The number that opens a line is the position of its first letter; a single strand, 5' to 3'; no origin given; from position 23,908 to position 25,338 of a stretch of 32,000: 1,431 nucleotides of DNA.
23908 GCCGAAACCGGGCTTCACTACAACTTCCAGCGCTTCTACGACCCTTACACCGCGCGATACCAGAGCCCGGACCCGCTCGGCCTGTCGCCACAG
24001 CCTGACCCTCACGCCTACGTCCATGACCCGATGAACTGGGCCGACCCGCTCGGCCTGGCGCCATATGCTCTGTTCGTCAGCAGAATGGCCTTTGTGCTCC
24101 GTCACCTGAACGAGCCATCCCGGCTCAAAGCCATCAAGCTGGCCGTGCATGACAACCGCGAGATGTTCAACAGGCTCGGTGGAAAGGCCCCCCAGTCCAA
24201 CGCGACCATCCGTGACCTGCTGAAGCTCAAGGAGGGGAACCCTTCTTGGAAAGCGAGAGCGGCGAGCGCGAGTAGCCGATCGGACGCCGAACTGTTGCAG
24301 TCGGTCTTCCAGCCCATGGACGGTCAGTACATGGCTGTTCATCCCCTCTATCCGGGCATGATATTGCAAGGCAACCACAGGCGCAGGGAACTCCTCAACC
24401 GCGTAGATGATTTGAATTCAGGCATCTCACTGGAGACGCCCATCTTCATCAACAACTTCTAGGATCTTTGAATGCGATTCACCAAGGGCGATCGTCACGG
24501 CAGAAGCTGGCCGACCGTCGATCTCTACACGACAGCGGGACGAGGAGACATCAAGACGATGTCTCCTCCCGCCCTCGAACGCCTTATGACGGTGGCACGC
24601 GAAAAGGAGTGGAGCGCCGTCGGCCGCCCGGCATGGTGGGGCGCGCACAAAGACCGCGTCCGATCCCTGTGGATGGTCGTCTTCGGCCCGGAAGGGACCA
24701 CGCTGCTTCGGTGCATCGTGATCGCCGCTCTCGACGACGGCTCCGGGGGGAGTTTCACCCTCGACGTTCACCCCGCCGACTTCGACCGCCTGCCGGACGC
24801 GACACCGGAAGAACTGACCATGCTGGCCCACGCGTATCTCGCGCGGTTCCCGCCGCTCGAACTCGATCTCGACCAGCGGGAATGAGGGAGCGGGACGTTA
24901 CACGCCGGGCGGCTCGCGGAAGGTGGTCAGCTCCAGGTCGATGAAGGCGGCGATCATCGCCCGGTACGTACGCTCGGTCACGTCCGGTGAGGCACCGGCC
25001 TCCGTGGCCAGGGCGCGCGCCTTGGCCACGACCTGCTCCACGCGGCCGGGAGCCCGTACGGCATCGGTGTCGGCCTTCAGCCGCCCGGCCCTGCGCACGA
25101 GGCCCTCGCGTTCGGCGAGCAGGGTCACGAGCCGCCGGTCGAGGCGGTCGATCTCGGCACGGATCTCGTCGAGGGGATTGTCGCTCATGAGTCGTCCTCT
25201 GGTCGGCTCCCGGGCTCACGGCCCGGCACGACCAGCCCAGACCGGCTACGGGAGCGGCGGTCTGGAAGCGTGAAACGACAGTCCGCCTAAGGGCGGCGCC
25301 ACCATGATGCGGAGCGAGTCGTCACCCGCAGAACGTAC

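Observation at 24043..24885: RHS C-terminal toxin module and adjacent small ORF form a lower-GC cassette of unassigned family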

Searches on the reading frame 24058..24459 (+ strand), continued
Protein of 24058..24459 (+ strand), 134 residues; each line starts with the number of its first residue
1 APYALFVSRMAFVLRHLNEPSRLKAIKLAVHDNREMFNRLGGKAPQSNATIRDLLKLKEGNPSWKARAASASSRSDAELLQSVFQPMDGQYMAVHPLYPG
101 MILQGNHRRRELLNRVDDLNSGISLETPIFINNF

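Call 53: find_homologous_proteins(query=A3, max_evalue=10)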
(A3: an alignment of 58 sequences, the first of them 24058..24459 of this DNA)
Query A3 (58 sequences) (134 aa, profile of the alignment): 9 proteins with E <= 10 among 4136 candidates.
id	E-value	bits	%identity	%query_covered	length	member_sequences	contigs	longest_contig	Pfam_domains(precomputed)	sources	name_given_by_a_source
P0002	5.8e-37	144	59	100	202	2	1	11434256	-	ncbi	ncbi:RHS repeat-associated core domain-containing protein [Nonomuraea antimicrobica]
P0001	4.4e-34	134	66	100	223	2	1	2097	-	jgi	jgi:RHS repeat-associated protein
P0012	3.2e-33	132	45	87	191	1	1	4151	-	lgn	-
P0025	1.3e-26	110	43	76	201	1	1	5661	-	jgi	jgi:hypothetical protein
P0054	6.0e-26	108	38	73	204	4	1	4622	-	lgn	-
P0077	7.4e-23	98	33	75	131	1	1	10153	-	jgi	jgi:hypothetical protein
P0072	1.1e-21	95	29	63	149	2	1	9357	-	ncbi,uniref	ncbi:hypothetical protein, partial [Kitasatospora sp. MY 5-36]|uniref:hypothetical protein n=1 Tax=K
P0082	2.1e-19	87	32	68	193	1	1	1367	-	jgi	jgi:hypothetical protein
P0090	1.2e-10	59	35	38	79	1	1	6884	-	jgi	jgi:hypothetical protein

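Call 55: search_dna_similar(query=window:24058-24459:+, collection=plasmids, mode=protein, max_evalue=1, max_rows=20)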
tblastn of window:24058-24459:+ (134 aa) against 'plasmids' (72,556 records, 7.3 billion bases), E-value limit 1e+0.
No match.

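Call 77: search_protein_families(library=pfam, proteins=[P0074, P0085], max_evalue=10)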
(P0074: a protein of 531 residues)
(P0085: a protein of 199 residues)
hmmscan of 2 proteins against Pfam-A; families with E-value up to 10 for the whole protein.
P0074 (531 aa): 0 families

P0085 (199 aa): 0 families

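Call 98: search_protein_families(library=pfam, proteins=[L007:20-4315:+, L009:59-4330:+, L009:4343-4732:+, L005:4360-4788:+, L008:4313-5170:+], max_evalue=1)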
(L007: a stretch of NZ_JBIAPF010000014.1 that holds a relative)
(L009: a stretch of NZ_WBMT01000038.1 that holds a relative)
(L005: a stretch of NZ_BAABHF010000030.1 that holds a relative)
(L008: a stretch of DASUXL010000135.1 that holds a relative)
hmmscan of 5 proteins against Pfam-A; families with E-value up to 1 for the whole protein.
L007:20-4315:+ (1432 aa): 9 families
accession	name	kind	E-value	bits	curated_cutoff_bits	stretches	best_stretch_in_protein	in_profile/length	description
PF05593.20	RHS_repeat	-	3.5e-83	273.1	22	19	772-809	1-38/38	RHS Repeat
PF20148.4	DUF6531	-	6.9e-23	81.2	24.1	1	265-337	1-74/74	Domain of unknown function (DUF6531)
PF03527.20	RHS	-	2.5e-07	30.9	27.9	1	1192-1221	6-35/38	RHS protein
PF25023.1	TEN_YD-shell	-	1.5e-05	23.7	50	3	765-940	623-798/909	Teneurin YD-shell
PF15283.12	DUF4595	-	0.0002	21.8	34.2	0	793-938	3-130/202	Domain of unknown function (DUF4595) with porin-like fold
PF21725.3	T7SS_signal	-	0.019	15.3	27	1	16-201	71-233/241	Putative T7SS secretion signal domain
PF12255.14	TcdB_toxin_midC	-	0.099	13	25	1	507-558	57-109/147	Insecticide toxin TcdB middle/C-terminal region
PF15232.11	DUF4585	-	0.11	13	27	1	1236-1263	16-43/73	Domain of unknown function (DUF4585)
PF17780.6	OCRE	-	0.23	11.9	24.7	1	1236-1264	12-42/52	OCRE domain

L009:59-4330:+ (1424 aa): 8 families
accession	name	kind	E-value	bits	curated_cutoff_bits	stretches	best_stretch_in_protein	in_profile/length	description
PF07591.16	PT-HINT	-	1.2e-21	77.9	27.7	1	1170-1303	6-136/137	Pretoxin HINT domain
PF05593.20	RHS_repeat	-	8.7e-14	51.9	22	6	412-440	1-29/38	RHS Repeat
PF25023.1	TEN_YD-shell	-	9.9e-07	27.6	50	1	769-943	706-892/909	Teneurin YD-shell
PF05203.21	Hom_end_hint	-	8.6e-06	26.3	32.1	1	1159-1223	2-59/228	Hom_end-associated Hint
PF01079.26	Hint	-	0.00017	21.7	29.7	1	1156-1200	12-54/213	Hint module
PF08517.17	AXH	-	0.0021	19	33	1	1159-1242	1-84/116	Ataxin-1 and HBP1 module (AXH)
PF14890.11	Intein_splicing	-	0.01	16.1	35.8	0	1263-1303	119-155/155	Intein splicing domain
PF14623.11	Vint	-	0.12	12.6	27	1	1159-1245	3-70/166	Hint-domain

L009:4343-4732:+ (130 aa): 0 families

L005:4360-4788:+ (143 aa): 0 families

L008:4313-5170:+ (286 aa): 1 family
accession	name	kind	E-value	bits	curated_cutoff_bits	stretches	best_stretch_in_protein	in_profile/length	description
PF05122.18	SpdB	-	0.19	12.5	25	1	264-279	18-33/50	Mobile element transfer protein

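Call 108: find_encoding_contigs(protein=P0077, flank=3000, max_places=2)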
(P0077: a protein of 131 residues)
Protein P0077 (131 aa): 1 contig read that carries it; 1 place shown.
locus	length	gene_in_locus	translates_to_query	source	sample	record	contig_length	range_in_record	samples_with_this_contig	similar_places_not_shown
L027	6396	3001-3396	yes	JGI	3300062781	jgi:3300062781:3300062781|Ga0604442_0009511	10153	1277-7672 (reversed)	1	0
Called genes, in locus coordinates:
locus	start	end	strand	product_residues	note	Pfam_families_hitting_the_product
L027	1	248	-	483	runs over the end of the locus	PF01266:DAO (faint), PF01494:FAD_binding_3, PF03486:HI0933_like (faint), PF07992:Pyr_redox_2 (faint), PF21274:Rng_hyd_C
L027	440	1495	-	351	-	PF00589:Phage_integrase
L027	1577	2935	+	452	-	-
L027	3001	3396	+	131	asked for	-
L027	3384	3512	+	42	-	-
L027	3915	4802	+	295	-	PF04542:Sigma70_r2, PF08281:Sigma70_r4_2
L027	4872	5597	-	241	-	-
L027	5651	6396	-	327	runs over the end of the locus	PF00135:COesterase (faint), PF20434:BD-FAE, PF07859:Abhydrolase_3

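Call 109: find_encoding_contigs(protein=P0072, flank=3000, max_places=2)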
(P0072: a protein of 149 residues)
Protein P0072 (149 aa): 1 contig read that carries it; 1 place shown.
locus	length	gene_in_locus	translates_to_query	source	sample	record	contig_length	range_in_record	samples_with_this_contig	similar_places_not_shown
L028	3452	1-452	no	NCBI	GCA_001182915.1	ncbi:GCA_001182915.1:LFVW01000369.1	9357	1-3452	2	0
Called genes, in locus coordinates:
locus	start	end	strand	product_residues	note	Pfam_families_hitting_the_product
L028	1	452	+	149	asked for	?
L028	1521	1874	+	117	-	-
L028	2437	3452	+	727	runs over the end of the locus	PF21226:MalQ_N, PF02446:Glyco_hydro_77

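Call 110: find_encoding_contigs(protein=P0054, flank=3000, max_places=2)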
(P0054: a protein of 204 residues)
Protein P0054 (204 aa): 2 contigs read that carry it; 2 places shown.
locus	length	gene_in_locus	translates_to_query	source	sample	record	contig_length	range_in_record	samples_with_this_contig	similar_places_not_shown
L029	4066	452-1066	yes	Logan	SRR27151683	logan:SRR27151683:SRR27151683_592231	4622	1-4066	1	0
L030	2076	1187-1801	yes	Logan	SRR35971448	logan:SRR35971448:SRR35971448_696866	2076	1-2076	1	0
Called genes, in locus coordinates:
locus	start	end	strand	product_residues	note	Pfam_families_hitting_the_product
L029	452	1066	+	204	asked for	-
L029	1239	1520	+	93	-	-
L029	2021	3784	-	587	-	PF00176:SNF2-rel_dom, PF00270:DEAD (faint), PF00271:Helicase_C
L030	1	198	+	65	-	?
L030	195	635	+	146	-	-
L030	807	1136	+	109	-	-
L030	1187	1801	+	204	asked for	-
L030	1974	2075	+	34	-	?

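Call 111: find_encoding_contigs(protein=P0025, flank=3000, max_places=2)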
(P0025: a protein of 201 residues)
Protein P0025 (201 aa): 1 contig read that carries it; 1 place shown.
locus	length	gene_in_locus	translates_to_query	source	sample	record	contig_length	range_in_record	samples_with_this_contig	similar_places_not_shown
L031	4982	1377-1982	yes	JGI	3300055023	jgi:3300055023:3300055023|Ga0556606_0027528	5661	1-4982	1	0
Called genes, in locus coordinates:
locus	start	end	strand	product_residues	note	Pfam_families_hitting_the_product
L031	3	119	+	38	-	?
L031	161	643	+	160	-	PF00805:Pentapeptide (faint), PF13576:Pentapeptide_3 (faint), PF13599:Pentapeptide_4 (faint)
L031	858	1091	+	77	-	PF13546:DDE_5 (weak)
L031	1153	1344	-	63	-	-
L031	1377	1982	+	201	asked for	-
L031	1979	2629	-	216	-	-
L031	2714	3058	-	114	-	-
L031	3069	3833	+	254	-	PF07591:PT-HINT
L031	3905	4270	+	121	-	-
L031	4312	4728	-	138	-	-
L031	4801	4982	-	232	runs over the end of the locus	-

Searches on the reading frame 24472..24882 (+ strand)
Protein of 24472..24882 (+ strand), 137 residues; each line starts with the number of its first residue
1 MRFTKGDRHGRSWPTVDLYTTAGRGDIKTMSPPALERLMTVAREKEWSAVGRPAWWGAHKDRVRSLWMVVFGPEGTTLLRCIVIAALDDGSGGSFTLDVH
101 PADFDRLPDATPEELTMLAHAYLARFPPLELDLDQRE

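Call 4: search_protein_families(library=pfam, proteins=[window:24472-24882:+], max_evalue=1)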
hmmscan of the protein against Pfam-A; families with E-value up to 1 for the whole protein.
window:24472-24882:+ (137 aa): 0 families

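Call 5: search_protein_families(library=ncbifam, proteins=[window:24472-24882:+], max_evalue=10)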
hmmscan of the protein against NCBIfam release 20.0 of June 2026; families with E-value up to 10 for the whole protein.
window:24472-24882:+ (137 aa): 0 families

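Call 7: search_solved_structures(query=window:24472-24882:+, max_evalue=10)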
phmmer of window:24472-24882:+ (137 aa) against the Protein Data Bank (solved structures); distinct sequences matched with E-value up to 10: 2.
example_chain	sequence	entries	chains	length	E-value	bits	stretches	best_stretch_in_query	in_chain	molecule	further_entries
6r5y_A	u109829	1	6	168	0.029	17.1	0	64-79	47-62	WD-40 repeat protein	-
6r5z_A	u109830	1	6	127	0.19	14.5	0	64-79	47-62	9-bladed beta-propeller formed by three 3-bladed fragments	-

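Call 13: find_homologous_proteins(query=window:24472-24882:+, max_evalue=0.01)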
Query window:24472-24882:+ (137 aa): 5 proteins with E <= 0.01 among 38 candidates.
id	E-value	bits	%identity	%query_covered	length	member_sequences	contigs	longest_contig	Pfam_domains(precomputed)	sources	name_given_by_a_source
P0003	2.6e-76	272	88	100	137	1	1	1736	-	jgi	jgi:hypothetical protein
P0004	3.5e-70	252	82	100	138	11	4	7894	-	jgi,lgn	jgi:hypothetical protein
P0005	3.6e-67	242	100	79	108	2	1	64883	-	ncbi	ncbi:hypothetical protein GCM10027176_72460 [Actinoallomurus bryophytorum]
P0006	2.4e-60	220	75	99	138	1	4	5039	-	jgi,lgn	jgi:hypothetical protein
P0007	4.6e-59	216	73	100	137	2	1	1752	-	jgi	jgi:hypothetical protein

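Call 107: find_encoding_contigs(protein=P0005, flank=5000, max_places=2)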
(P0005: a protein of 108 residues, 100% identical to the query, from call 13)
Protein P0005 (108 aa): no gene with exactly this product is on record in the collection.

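Call 112: find_encoding_contigs(protein=P0004, flank=5000, max_places=3)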
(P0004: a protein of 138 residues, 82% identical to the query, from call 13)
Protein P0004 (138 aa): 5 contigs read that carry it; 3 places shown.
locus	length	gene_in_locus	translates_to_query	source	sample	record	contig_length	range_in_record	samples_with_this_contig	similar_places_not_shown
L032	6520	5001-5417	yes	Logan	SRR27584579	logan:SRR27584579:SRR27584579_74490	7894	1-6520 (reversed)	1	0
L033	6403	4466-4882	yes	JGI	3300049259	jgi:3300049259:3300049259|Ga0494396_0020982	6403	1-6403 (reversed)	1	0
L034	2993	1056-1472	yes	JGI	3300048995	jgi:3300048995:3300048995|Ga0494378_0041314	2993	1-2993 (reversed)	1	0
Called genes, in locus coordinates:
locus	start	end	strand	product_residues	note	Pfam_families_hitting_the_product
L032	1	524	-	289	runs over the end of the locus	PF13370:Fer4_13, PF00753:Lactamase_B (weak)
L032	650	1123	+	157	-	PF01978:TrmB (faint), PF12802:MarR_2, PF01047:MarR, PF13463:HTH_27 (weak)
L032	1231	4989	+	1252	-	PF20148:DUF6531, PF25023:TEN_YD-shell (weak), PF05593:RHS_repeat, PF25023:TEN_YD-shell (weak), PF05593:RHS_repeat, PF25023:TEN_YD-shell, PF05593:RHS_repeat, PF25023:TEN_YD-shell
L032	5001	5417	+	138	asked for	-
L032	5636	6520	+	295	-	?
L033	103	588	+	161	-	PF01978:TrmB (faint), PF01047:MarR, PF12802:MarR_2, PF13463:HTH_27 (weak)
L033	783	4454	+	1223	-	PF20148:DUF6531, PF25023:TEN_YD-shell (weak), PF05593:RHS_repeat, PF25023:TEN_YD-shell (weak), PF05593:RHS_repeat, PF25023:TEN_YD-shell, PF05593:RHS_repeat, PF25023:TEN_YD-shell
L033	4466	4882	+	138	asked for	-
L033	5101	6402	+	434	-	?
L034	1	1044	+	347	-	?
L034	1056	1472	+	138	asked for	-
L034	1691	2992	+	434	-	?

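Call 113: find_encoding_contigs(protein=P0003, flank=2000, max_places=2)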
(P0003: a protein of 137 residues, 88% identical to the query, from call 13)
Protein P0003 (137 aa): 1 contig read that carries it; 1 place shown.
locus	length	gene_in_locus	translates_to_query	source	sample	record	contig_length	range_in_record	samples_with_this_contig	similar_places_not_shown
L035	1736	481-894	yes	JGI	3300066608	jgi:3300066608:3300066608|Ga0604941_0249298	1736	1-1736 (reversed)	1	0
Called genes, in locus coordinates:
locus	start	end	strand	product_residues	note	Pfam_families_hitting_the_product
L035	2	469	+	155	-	?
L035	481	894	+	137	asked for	-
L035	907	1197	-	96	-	PF01817:CM_2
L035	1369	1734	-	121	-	?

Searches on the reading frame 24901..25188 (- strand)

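Call 103: search_protein_families(library=pfam, proteins=[window:24901-25188:-], max_evalue=0.0001)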
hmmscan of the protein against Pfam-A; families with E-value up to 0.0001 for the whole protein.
window:24901-25188:- (96 aa): 1 family
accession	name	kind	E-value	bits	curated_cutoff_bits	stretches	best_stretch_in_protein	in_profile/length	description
PF01817.26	CM_2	-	8.5e-20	71.2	27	1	9-86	1-79/80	Chorismate mutase type II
